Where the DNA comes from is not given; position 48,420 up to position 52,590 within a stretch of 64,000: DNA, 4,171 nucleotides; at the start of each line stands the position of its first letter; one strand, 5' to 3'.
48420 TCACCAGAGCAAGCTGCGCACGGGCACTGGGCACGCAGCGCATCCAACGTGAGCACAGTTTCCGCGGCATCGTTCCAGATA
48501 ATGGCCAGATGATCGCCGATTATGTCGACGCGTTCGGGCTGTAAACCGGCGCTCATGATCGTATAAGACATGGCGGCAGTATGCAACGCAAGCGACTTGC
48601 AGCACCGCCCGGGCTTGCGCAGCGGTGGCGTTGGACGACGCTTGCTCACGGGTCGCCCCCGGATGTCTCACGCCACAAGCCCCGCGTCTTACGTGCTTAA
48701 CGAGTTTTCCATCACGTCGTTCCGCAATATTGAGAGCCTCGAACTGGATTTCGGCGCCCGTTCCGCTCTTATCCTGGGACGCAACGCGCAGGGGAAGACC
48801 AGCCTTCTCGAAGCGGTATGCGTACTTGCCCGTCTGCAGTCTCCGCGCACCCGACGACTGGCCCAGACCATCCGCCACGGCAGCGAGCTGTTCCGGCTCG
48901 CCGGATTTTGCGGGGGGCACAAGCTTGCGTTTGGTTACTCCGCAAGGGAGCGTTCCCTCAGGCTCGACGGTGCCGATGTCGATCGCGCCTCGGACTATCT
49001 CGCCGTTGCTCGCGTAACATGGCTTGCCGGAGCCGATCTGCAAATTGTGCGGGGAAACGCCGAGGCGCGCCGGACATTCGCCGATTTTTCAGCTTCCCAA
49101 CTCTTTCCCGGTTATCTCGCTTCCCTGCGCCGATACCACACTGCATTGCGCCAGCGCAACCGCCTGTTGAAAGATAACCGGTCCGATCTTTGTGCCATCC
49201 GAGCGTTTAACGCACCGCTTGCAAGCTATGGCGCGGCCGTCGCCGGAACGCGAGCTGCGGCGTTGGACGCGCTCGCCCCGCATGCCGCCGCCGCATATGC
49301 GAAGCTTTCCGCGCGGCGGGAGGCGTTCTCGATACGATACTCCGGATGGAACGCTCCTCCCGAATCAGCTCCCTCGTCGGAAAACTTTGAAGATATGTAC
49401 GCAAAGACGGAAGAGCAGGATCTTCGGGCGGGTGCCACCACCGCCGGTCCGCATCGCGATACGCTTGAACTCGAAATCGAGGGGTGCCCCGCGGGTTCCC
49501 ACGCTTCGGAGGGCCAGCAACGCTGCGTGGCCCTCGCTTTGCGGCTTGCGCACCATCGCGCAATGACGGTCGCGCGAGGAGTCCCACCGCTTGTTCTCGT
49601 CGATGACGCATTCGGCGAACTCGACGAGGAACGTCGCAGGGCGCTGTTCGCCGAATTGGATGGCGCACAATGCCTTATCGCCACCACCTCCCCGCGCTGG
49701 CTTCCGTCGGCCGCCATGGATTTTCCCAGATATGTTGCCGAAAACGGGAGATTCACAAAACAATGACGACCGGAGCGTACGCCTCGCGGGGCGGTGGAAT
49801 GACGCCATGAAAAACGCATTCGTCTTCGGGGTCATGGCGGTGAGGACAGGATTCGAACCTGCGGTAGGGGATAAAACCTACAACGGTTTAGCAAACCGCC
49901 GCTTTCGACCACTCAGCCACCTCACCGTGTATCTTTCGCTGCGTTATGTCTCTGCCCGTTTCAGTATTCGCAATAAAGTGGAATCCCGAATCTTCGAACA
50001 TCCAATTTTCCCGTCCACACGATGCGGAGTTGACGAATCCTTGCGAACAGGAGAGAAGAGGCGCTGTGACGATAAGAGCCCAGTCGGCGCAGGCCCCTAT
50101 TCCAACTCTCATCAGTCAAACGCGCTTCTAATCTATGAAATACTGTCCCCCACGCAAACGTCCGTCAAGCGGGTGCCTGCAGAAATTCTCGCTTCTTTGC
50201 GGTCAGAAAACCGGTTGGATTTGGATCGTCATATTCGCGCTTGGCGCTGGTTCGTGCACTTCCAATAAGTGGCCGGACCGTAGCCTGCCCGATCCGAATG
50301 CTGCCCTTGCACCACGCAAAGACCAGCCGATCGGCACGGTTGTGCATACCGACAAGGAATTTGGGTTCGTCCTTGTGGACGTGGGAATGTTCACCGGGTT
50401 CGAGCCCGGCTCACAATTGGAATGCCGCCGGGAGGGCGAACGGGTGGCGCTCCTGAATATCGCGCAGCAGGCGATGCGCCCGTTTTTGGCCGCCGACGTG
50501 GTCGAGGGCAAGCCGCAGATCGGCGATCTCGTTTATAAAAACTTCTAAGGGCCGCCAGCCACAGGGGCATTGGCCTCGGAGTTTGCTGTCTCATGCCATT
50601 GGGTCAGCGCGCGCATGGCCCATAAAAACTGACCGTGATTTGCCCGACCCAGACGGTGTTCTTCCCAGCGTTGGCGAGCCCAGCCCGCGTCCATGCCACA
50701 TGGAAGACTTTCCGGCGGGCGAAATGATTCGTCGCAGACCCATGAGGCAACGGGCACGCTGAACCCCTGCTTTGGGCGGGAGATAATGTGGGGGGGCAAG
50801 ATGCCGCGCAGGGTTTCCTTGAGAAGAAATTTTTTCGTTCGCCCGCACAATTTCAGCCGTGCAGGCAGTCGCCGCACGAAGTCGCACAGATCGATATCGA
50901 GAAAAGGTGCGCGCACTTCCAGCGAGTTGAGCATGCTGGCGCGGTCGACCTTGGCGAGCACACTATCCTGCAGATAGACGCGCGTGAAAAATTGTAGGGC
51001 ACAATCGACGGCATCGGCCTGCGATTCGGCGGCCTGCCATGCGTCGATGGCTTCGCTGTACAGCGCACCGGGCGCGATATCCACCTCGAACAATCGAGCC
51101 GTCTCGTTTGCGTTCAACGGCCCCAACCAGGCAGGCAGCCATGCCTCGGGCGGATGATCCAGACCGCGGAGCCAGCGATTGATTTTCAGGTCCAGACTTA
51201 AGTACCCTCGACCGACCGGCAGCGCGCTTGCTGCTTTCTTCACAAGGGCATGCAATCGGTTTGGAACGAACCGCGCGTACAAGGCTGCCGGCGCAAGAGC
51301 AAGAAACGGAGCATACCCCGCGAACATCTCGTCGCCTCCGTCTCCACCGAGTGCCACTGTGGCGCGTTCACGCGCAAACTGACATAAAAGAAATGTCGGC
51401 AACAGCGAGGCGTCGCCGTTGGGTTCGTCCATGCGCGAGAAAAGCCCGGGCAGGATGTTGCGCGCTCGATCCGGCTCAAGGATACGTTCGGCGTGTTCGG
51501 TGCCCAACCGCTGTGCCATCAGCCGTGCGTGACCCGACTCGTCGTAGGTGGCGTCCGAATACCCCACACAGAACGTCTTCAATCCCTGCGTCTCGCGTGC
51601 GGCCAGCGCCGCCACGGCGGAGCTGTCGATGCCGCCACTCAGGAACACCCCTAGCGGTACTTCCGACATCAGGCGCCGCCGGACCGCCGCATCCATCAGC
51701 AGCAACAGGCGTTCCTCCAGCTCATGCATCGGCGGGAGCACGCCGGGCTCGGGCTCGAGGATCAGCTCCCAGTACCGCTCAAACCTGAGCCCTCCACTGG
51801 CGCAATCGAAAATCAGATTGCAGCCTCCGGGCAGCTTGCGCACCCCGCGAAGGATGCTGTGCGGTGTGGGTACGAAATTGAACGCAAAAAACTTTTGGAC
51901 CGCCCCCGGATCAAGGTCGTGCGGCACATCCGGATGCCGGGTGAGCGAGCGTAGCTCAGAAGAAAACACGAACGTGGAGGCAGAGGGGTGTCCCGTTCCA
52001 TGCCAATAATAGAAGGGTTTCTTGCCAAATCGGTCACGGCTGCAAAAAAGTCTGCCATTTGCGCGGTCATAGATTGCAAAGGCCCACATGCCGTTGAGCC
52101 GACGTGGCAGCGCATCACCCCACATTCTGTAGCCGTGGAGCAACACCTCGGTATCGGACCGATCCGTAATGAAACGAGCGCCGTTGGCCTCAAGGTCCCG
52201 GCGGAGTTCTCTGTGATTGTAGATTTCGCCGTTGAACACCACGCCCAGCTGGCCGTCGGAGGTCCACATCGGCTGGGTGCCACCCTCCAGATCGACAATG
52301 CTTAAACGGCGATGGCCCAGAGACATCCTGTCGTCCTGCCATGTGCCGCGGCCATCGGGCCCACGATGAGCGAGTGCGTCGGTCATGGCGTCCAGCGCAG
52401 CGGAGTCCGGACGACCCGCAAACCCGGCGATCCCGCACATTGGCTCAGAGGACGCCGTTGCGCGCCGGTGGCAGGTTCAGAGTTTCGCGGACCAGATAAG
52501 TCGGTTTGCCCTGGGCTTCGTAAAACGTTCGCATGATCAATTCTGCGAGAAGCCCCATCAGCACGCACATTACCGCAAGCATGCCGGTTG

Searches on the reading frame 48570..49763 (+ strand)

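Call 66: search_protein_families(library=pfam, proteins=[window:48570-49763:+], max_evalue=0.00001)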
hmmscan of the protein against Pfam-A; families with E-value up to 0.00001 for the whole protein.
window:48570-49763:+ (398 aa): 2 families
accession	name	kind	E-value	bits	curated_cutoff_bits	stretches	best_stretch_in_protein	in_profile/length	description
PF02463.25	SMC_N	-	2.1e-10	40.9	40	1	43-373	2-197/220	RecF/RecN/SMC N terminal domain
PF13476.12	AAA_23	-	6e-07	30.7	27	1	47-93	3-49/201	AAA domain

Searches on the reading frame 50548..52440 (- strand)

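Call 66: search_protein_families(library=pfam, proteins=[window:50548-52440:-], max_evalue=0.00001)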
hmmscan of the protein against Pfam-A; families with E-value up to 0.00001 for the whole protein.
window:50548-52440:- (631 aa): 3 families
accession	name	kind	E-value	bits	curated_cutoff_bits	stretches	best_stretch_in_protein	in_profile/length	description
PF00733.27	Asn_synthase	-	5.8e-81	273.3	21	1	248-617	5-354/354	Asparagine synthase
PF13537.11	GATase_7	-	9.2e-42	142.4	25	1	43-167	1-122/123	Glutamine amidotransferase domain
PF13522.11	GATase_6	-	2.7e-38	131.3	27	1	28-162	1-130/130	Glutamine amidotransferase domain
